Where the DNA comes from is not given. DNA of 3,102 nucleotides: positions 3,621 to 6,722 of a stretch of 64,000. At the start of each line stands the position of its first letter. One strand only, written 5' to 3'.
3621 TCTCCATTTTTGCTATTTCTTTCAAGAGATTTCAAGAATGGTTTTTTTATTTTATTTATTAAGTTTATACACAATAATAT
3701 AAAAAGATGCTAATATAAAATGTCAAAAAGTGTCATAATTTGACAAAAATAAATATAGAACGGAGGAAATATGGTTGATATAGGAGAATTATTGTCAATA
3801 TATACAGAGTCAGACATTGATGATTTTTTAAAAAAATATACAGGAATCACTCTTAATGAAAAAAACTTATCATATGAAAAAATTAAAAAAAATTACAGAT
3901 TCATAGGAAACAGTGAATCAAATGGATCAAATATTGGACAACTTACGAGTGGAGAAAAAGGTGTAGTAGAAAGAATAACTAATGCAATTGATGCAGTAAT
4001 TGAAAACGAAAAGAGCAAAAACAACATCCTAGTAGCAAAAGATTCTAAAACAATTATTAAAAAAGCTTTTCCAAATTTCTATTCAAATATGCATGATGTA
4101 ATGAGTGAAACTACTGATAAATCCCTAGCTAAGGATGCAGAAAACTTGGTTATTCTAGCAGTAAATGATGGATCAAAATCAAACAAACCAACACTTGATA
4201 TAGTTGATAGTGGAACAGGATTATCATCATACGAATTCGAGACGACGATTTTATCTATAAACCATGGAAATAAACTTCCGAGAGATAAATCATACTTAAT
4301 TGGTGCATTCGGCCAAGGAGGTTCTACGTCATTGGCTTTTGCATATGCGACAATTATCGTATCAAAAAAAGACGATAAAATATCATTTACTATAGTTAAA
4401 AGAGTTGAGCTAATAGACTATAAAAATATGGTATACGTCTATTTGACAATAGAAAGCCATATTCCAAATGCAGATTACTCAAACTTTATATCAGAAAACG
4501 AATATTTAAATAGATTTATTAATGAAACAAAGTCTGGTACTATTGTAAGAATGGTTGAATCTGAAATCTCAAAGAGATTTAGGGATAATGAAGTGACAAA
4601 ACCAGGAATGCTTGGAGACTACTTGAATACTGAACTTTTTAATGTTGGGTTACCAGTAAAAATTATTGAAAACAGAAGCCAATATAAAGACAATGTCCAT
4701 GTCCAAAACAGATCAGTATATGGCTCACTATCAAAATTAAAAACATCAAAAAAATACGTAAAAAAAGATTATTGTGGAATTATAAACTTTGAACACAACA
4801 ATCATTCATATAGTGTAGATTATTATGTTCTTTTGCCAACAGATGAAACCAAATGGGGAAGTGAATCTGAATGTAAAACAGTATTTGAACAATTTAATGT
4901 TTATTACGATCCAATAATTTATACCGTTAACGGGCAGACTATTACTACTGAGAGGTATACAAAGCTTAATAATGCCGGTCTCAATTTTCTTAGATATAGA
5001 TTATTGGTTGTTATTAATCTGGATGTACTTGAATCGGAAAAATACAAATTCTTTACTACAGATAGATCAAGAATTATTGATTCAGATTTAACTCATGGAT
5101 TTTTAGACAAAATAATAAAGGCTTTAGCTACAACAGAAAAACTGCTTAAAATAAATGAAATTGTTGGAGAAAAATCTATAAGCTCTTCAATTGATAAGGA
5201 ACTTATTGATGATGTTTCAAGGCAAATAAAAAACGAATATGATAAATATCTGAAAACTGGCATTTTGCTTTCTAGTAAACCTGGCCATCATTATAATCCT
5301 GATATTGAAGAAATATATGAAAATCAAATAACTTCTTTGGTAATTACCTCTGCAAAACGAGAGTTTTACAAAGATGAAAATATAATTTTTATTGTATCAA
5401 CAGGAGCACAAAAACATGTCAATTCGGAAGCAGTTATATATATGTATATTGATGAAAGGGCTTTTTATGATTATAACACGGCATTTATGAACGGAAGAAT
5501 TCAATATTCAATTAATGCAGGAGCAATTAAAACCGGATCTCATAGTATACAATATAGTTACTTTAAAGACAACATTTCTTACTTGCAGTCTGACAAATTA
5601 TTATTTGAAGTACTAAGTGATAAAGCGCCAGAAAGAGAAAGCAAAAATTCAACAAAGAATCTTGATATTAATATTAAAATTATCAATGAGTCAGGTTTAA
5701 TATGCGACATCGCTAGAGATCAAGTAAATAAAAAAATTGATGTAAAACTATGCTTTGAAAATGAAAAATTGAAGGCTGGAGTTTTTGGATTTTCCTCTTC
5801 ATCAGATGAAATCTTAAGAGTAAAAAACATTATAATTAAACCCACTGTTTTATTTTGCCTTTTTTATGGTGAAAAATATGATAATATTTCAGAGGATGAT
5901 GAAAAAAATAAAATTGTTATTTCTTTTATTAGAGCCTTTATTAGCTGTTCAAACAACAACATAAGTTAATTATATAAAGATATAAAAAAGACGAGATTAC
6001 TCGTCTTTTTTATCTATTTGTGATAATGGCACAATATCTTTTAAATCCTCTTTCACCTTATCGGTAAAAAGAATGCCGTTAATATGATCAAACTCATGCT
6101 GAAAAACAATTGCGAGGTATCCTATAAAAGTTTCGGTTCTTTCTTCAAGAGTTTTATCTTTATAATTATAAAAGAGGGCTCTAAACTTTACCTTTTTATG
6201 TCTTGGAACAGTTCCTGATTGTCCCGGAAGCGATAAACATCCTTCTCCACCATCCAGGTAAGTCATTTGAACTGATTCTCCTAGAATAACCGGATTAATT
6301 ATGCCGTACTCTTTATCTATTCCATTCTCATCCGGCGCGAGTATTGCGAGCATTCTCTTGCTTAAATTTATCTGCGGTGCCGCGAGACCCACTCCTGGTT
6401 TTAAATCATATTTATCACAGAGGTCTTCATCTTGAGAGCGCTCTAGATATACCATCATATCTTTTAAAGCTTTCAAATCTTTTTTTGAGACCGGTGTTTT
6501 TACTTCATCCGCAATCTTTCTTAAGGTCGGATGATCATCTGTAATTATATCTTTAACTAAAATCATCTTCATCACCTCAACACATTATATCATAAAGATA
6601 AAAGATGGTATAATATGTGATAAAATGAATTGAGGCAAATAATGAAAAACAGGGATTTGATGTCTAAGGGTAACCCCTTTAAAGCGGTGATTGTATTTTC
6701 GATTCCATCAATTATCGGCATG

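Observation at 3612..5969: Single-gene AT-rich islet next to a tRNA cluster encoding a stand-alone GHKL (MORC/Hsp90-like) ATPase with a large unknown C-terminal region: candidate defence or accessory gene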

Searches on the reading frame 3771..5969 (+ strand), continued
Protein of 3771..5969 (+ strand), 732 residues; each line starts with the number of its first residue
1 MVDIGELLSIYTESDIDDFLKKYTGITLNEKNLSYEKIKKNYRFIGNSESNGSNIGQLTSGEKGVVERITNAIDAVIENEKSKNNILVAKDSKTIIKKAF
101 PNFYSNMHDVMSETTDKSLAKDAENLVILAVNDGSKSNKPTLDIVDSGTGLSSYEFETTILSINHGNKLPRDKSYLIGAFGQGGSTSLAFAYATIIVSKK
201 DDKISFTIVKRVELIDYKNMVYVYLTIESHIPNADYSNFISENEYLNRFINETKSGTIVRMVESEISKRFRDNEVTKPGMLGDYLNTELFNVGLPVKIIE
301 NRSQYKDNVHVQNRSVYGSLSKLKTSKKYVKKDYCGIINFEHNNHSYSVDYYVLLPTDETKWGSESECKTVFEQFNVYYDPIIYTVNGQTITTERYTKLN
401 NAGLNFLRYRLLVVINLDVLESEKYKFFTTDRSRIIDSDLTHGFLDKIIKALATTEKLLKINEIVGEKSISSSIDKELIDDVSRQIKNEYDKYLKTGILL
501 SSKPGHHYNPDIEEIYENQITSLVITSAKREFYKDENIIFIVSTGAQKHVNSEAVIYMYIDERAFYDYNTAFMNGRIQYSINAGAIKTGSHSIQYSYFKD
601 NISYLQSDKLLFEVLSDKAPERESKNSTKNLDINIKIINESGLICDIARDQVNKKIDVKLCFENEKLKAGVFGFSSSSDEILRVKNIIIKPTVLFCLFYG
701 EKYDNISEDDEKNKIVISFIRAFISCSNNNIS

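Call 93: fold_search(model_id=the predicted structure, library=viral)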
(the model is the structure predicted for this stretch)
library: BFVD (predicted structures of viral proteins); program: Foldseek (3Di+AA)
matches with E <= 10: 1036; with E <= 0.001: 68
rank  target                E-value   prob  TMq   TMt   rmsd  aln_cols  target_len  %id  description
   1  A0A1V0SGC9            7.8e-14  1.00  0.30  0.31  24.3       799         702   11  Uncharacterized protein [Hokovirus HKV1]
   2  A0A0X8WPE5            2.3e-10  1.00  0.28  0.26  23.4       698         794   11  (no name in the UniProt tables at hand)
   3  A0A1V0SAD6            2.5e-10  1.00  0.31  0.33  27.6       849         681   10  Heat shock protein 83 kDa [Catovirus CTV1]
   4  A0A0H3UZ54            2.6e-10  1.00  0.27  0.16  15.7       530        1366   11  (no name in the UniProt tables at hand)
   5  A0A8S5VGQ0            4.5e-10  1.00  0.26  0.39  14.9       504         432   12  DNA topoisomerase (ATP-hydrolyzing) [Myoviridae sp. ctkfK18]
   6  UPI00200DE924         8.8e-10  1.00  0.24  0.27  17.0       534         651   10  (no name look-up for this kind of identifier)
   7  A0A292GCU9            1.1e-09  1.00  0.25  0.25  26.0       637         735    9  (no name in the UniProt tables at hand)
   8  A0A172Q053            3.1e-09  1.00  0.24  0.22  17.4       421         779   15  RIIA protein [Acinetobacter phage vB_AbaM_ME3]
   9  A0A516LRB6            3.8e-09  1.00  0.31  0.29  15.0       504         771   11  (no name in the UniProt tables at hand)
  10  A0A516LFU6            4.1e-09  1.00  0.30  0.27  21.1       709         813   12  (no name in the UniProt tables at hand)
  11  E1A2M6                4.8e-09  1.00  0.29  0.29  15.3       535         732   10  Membrane integrity protector [Aeromonas phage phiAS5]
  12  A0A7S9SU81            4.8e-09  1.00  0.23  0.23  25.9       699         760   10  Uncharacterized protein [Virus NIOZ-UU157]
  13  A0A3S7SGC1            6.0e-09  1.00  0.30  0.27   8.3       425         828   14  (no name in the UniProt tables at hand)
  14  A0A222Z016            6.3e-09  1.00  0.30  0.34  10.6       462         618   15  RIIA lysis inhibitor [Salmonella phage ST11]
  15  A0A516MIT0            7.0e-09  1.00  0.26  0.23  14.1       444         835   12  (no name in the UniProt tables at hand)
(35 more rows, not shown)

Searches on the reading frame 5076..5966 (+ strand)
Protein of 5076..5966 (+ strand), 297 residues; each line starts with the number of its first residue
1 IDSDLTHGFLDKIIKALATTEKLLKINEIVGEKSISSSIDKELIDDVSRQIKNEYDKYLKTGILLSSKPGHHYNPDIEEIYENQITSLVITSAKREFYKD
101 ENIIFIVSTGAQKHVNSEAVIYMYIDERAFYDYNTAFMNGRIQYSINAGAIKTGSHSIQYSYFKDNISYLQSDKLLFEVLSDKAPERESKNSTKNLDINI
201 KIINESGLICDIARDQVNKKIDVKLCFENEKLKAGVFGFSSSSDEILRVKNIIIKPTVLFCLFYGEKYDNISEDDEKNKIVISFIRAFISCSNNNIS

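Call 58: predict_structure(alignment_id=A2)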
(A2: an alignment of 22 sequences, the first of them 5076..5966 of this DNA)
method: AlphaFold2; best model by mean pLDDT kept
length: 297 residues; sequences in the alignment: 22
mean_pLDDT: 77.5   pTM: 0.43
mean pLDDT of the five models: 77.5, 76.2, 74.4, 73.9, 72.8
residues with pLDDT >= 90: 80; 70-90: 145; 50-70: 32; < 50: 40
segments of 3 or more residues with pLDDT < 50: 27-37, 60-78, 187-193, 295-297
pLDDT, mean of each block of 10 residues (from residue 1): 66 70 52 48 80 69 38 45 88 88 92 91 95 91 91 95 89 94 63 65 85 80 86 75 78 87 83 89 88 58
secondary structure, 60 per line:
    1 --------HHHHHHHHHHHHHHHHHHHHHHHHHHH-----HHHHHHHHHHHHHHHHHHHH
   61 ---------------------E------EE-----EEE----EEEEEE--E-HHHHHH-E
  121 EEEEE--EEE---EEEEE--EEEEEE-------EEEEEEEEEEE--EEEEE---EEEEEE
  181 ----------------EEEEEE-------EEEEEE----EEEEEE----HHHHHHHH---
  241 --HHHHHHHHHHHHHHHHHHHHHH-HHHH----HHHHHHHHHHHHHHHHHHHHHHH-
elements in order: H9-35 H41-60 E96-98 E103-108 H113-118 E120-125 E128-130 E134-138 E141-146 E154-164 E167-171 E175-180 E197-202 E210-215 E220-225 H230-237 H243-264 H266-269 H274-296

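Call 61: fold_search(model_id=the predicted structure, library=pdb)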
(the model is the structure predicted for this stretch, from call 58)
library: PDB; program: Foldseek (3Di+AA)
matches with E <= 10: 1974; with E <= 0.001: 19
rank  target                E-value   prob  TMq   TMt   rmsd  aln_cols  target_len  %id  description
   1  3cjj                  5.7e-05  1.00  0.25  0.32   6.7       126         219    8  Crystal structure of human rage ligand-binding domain (released 2009-03-24)
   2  3lso_A                1.6e-04  1.00  0.24  0.17  16.3       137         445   14  Crystal structure of Putative membrane anchored protein from Corynebacterium diphtheriae (released 2010-02-23)
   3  7e1y_A                3.1e-04  1.00  0.19  0.12   6.8       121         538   15  Staphylothermus marinus amylopullulanase -SmApu (released 2022-02-09)
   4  1p53_A                3.5e-04  1.00  0.26  0.30   4.4       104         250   17  The Crystal Structure of ICAM-1 D3-D5 fragment (released 2004-05-04)
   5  2xy2                  3.9e-04  1.00  0.25  0.36  13.8       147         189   11  CRYSTAL STRUCTURE OF NCAM2 IG1-2 (released 2011-02-23)
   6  2ill                  3.9e-04  1.00  0.20  0.29  14.6       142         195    9  Anomalous substructure of Titin-A168169 (released 2007-02-20)
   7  4lp4_A                4.7e-04  1.00  0.24  0.32   4.8       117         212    7  Crystal structure of the human RAGE VC1 fragment in space group P62 (released 2013-10-16)
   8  8s80_B                6.7e-04  1.00  0.27  0.36   5.7       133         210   10  Domains 4 and 5 of Sap S-layer protein from Bacillus anthracis (released 2024-11-20)
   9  6tn6                  7.1e-04  1.00  0.25  0.17   4.7       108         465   11  X-ray structure of the endo-beta-1,4-mannanase from Thermotoga petrophila (released 2020-04-29)
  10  4of5_B                7.1e-04  1.00  0.26  0.34   4.6       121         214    7  Refinement of RAGE-DNA complex in 3S59 without DNA (released 2014-04-23)
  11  4ofv_B                7.1e-04  1.00  0.25  0.32   5.3       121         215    7  Refinement of RAGE-DNA complex in 3S58 without DNA (released 2014-04-23)
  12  1z7z_I                7.1e-04  1.00  0.25  0.18  14.6       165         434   13  Cryo-em structure of human coxsackievirus A21 complexed with five domain icam-1kilifi (released 2005-08-02)
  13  4lp5_B                7.6e-04  1.00  0.25  0.34   4.4       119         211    7  Crystal structure of the full-length human RAGE extracellular domain (VC1C2 fragment) (released 2013-10-16)
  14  6umv                  7.6e-04  1.00  0.24  0.53   4.6       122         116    8  Human apo PD-1 double mutant (released 2019-11-27)
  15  8u32_D                8.0e-04  1.00  0.25  0.58   4.3       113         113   10  Crystal structure of PD-1 in complex with a Fab (released 2024-06-19)
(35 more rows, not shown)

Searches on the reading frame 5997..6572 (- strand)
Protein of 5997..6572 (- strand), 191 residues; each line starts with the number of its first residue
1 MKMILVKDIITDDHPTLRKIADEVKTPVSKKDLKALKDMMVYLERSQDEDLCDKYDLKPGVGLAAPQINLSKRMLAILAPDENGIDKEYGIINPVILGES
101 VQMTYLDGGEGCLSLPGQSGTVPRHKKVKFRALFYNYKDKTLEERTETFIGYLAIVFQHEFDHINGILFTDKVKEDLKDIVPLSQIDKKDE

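Call 45: find_related_loci(query=window:5997-6572:-, collection=metagenome_contigs, flank=7000)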
Query window:5997-6572:- (191 aa) in metagenome_contigs; peptide patterns used: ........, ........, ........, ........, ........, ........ (x = any residue, [..] = any of these).
288 stretches matched a pattern; 182 encode a relative of the query (tblastn E <= 1e-3); the best 80 are kept; 80 distinct loci.
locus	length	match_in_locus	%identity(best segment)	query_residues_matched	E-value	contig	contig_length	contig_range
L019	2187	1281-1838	47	2-186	4e-53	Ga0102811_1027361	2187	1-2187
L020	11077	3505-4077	46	2-191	2e-52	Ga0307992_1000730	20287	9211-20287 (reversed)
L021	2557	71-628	47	2-186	3e-52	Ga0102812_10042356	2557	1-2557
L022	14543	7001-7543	49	3-182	4e-52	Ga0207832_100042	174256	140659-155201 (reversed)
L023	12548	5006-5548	48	3-182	4e-52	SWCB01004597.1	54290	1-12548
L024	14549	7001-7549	46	1-182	9e-52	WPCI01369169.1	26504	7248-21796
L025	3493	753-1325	46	2-191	2e-51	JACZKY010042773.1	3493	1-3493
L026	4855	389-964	46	1-191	2e-51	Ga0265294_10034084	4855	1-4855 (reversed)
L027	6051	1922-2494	45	2-191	2e-51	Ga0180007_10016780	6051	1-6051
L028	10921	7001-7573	46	2-191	1e-51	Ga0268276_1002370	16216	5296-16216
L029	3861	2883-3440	46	2-186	1e-51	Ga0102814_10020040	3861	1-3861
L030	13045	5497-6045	46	1-182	6e-51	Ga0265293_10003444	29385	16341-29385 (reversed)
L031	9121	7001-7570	45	3-191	1e-50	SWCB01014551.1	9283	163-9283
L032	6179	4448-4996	46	1-182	9e-51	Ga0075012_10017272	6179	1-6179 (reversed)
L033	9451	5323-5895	46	2-191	7e-51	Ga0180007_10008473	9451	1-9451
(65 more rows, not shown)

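Call 84: search_protein_families(library=pfam, proteins=[window:5997-6572:-], max_evalue=0.00001)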
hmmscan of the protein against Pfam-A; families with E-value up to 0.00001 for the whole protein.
window:5997-6572:- (191 aa): 1 family
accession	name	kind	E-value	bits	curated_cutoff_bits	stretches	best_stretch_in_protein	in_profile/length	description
PF01327.26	Pep_deformylase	-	1.8e-38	132.1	22.8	1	7-175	2-152/156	Polypeptide deformylase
